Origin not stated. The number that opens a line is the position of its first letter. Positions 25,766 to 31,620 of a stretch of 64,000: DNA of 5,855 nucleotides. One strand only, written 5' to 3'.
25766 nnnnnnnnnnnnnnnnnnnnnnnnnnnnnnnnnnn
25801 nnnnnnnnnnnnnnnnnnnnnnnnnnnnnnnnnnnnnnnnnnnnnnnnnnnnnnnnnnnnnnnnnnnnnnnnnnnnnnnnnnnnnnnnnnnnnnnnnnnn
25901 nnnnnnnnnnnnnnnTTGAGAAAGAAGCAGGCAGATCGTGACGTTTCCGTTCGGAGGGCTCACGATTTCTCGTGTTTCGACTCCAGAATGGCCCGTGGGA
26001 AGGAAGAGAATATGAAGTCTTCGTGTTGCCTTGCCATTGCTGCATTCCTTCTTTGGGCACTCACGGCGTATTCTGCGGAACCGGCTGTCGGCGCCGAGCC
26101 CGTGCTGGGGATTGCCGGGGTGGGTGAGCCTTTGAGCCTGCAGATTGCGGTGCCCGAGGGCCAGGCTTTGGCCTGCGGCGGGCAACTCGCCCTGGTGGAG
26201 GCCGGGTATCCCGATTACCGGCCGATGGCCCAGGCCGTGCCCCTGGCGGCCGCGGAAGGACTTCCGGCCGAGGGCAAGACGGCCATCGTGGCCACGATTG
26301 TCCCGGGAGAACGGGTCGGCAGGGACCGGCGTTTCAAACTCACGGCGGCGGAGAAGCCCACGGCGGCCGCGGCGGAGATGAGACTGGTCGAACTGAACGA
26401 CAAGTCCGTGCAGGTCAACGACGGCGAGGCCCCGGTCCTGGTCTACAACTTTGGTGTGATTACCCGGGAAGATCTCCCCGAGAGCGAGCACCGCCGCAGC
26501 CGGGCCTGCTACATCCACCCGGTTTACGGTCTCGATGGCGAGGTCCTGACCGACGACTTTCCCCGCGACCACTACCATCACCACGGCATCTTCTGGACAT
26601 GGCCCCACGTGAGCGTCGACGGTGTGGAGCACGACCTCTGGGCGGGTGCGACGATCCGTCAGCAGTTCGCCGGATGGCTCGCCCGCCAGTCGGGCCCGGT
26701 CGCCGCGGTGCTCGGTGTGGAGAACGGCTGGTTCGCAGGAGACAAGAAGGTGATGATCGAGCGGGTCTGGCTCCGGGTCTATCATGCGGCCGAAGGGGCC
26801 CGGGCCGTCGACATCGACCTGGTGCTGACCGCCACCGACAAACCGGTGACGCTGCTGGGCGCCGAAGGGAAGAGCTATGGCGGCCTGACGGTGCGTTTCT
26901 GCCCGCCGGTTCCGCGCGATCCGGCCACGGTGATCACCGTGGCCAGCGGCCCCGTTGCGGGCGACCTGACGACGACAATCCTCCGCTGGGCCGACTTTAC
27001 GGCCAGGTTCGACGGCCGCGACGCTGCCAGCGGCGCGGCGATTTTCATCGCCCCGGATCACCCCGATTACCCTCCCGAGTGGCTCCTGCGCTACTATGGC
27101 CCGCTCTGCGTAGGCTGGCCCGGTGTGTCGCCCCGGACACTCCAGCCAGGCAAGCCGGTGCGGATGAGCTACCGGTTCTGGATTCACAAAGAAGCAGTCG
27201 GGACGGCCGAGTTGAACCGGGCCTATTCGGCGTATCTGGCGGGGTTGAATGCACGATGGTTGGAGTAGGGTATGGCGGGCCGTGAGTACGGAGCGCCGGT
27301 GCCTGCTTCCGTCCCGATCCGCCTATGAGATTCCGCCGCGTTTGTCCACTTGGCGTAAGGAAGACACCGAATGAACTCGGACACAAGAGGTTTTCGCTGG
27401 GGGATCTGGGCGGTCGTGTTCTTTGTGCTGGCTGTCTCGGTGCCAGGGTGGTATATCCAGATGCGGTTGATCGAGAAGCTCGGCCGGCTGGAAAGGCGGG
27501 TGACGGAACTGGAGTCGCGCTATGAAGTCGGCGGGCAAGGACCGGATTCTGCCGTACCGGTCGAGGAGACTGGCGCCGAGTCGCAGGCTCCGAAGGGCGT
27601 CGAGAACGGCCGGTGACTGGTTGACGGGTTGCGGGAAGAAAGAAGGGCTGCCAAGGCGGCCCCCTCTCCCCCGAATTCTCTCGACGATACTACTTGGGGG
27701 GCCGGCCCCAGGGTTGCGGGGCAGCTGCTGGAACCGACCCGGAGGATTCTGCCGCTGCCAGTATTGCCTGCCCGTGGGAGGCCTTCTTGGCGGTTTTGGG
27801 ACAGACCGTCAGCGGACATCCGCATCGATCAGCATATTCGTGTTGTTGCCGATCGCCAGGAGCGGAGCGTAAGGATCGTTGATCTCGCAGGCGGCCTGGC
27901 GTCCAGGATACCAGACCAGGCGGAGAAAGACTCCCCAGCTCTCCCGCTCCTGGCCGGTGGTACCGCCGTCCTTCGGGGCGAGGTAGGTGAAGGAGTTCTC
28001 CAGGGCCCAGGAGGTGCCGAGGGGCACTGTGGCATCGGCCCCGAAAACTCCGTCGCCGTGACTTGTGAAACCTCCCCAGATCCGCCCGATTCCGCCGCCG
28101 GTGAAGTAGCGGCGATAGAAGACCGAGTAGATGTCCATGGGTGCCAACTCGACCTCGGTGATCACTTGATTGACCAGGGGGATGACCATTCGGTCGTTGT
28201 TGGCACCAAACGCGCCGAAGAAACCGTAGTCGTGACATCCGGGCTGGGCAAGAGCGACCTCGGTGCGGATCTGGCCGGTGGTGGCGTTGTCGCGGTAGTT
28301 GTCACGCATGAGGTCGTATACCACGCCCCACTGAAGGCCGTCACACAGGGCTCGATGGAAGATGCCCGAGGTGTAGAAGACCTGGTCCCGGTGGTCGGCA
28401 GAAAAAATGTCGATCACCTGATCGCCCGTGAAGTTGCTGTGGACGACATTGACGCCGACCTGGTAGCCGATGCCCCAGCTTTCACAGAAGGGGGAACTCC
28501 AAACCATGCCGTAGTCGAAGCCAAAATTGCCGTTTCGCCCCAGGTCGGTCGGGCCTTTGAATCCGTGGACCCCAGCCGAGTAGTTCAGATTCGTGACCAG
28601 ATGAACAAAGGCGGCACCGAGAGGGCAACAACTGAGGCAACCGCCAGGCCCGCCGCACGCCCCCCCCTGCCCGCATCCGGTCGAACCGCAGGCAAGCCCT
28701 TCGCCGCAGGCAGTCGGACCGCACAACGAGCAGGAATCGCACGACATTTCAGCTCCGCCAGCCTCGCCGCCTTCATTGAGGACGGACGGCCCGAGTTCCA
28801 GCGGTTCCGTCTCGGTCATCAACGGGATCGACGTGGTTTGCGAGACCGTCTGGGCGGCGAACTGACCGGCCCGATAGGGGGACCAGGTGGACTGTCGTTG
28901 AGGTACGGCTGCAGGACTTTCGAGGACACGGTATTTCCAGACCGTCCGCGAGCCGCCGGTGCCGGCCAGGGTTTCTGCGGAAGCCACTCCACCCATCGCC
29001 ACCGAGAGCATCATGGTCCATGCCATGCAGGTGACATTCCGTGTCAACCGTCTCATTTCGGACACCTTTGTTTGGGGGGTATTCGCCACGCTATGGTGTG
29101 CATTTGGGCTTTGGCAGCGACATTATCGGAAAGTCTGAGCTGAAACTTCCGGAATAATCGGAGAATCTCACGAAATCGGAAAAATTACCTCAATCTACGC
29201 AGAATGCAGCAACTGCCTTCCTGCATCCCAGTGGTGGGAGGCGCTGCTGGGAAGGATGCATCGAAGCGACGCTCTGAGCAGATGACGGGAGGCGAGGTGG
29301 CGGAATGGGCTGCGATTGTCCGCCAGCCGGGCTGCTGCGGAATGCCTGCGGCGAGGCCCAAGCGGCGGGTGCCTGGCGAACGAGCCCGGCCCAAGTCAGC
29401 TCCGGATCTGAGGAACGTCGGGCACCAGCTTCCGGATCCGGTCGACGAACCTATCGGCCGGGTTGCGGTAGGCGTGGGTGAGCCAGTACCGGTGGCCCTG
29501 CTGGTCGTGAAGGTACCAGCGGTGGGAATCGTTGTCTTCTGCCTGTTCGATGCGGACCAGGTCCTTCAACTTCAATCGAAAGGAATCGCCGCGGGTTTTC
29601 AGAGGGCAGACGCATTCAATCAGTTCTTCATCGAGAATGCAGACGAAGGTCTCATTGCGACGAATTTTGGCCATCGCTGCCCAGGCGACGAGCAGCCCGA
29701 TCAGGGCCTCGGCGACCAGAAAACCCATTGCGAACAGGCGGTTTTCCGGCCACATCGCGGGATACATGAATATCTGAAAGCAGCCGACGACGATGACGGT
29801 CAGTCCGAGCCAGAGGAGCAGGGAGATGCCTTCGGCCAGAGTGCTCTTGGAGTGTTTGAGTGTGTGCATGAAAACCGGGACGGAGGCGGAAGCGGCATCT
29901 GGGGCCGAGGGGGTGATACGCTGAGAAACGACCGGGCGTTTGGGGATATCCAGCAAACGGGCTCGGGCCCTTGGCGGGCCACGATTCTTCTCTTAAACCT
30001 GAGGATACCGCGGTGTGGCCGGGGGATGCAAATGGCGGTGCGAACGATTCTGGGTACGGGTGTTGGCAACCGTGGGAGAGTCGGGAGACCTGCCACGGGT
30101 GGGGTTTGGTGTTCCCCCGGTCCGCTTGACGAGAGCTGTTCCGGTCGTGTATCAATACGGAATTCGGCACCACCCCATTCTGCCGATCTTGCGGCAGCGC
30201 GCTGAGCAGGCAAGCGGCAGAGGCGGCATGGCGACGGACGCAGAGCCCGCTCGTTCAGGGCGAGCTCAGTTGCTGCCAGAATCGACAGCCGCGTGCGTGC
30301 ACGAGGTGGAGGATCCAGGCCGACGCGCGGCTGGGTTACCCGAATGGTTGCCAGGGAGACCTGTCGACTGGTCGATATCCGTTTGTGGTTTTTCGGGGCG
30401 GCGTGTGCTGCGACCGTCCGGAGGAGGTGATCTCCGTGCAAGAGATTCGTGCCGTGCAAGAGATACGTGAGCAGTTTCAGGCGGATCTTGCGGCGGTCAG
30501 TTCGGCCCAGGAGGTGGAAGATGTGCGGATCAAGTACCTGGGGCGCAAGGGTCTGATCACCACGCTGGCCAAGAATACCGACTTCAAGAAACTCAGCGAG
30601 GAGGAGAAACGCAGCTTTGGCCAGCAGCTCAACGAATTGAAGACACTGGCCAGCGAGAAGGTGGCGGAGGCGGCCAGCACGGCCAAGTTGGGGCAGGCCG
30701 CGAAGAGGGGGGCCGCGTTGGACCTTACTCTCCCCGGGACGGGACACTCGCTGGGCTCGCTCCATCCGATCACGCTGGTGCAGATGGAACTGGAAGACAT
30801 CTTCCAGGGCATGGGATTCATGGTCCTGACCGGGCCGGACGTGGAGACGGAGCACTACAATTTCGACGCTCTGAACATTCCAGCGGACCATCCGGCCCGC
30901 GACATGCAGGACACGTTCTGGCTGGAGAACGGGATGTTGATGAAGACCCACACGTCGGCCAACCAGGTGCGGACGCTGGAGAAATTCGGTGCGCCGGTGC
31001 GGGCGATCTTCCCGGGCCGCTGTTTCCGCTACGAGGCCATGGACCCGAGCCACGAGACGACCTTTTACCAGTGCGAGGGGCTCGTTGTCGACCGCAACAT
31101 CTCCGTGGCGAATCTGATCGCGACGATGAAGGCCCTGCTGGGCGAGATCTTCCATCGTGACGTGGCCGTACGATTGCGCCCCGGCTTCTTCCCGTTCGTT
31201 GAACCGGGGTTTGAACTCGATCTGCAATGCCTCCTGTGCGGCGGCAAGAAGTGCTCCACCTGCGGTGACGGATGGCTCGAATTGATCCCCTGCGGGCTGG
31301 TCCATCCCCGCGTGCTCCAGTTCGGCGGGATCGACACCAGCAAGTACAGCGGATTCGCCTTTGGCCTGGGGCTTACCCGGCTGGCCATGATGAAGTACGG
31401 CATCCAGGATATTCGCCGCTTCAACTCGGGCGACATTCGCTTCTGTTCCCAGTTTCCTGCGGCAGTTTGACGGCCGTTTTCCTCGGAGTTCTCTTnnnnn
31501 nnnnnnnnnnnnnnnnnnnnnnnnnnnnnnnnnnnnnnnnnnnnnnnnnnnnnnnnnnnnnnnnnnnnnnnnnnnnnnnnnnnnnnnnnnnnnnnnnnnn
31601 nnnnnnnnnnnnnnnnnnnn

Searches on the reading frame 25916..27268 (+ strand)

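Call 28: search_protein_families(library=pfam, max_evalue=0.00001, proteins=[window:25916-27268:+])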
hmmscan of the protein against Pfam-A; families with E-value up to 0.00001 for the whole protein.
window:25916-27268:+ (450 aa): 1 family
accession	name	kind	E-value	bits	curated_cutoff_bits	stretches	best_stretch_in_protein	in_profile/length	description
PF14100.11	DUF6807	-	1.4e-48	166.3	27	1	165-437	2-269/270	Family of unknown function (DUF6807)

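Call 59: search_protein_families(library=ncbifam, max_evalue=0.00001, proteins=[window:25916-27268:+])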
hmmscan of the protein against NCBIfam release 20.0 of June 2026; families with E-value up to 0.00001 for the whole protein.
window:25916-27268:+ (450 aa): 0 families

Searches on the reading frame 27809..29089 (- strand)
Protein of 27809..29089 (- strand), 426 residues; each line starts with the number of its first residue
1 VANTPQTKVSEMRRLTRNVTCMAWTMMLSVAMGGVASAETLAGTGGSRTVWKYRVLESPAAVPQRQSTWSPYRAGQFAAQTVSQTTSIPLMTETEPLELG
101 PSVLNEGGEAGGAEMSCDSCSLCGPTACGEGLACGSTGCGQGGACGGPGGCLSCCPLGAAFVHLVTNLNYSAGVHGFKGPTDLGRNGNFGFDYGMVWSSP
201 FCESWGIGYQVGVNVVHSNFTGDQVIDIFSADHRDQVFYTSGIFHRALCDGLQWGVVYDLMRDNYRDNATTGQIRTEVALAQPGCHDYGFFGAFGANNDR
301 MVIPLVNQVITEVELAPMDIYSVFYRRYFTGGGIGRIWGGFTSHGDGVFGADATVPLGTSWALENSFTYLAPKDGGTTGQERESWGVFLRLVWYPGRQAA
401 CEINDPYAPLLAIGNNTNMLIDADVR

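Call 29: search_protein_families(library=pfam, max_evalue=0.00001, proteins=[window:27809-29089:-])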
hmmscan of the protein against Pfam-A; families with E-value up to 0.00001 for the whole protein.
window:27809-29089:- (426 aa): 1 family
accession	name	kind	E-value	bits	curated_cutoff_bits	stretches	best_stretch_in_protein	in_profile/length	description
PF20371.4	DUF6666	-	2.9e-67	227.7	27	1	133-421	1-301/301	Family of unknown function (DUF6666)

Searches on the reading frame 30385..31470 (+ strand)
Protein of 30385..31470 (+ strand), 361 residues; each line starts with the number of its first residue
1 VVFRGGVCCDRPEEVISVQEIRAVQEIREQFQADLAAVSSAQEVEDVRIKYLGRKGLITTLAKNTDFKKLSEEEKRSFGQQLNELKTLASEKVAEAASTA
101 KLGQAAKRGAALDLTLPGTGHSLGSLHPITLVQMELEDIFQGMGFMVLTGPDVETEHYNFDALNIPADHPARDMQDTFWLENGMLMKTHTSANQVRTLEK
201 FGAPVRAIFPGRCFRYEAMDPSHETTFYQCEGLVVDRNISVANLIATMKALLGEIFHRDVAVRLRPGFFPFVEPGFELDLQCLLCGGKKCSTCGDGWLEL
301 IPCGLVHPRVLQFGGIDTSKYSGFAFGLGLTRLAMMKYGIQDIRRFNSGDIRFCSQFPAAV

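Call 29: search_protein_families(library=pfam, max_evalue=0.00001, proteins=[window:30385-31470:+])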
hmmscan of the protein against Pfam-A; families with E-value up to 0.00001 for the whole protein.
window:30385-31470:+ (361 aa): 2 families
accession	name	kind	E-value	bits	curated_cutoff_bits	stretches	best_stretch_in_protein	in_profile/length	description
PF01409.25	tRNA-synt_2d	-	4.1e-85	285.6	19.8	1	112-357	2-246/246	tRNA synthetases class II core domain (F)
PF02912.23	Phe_tRNA-synt_N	-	1.1e-12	48.1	22.3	1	40-99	2-59/69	Aminoacyl tRNA synthetase class II, N-terminal domain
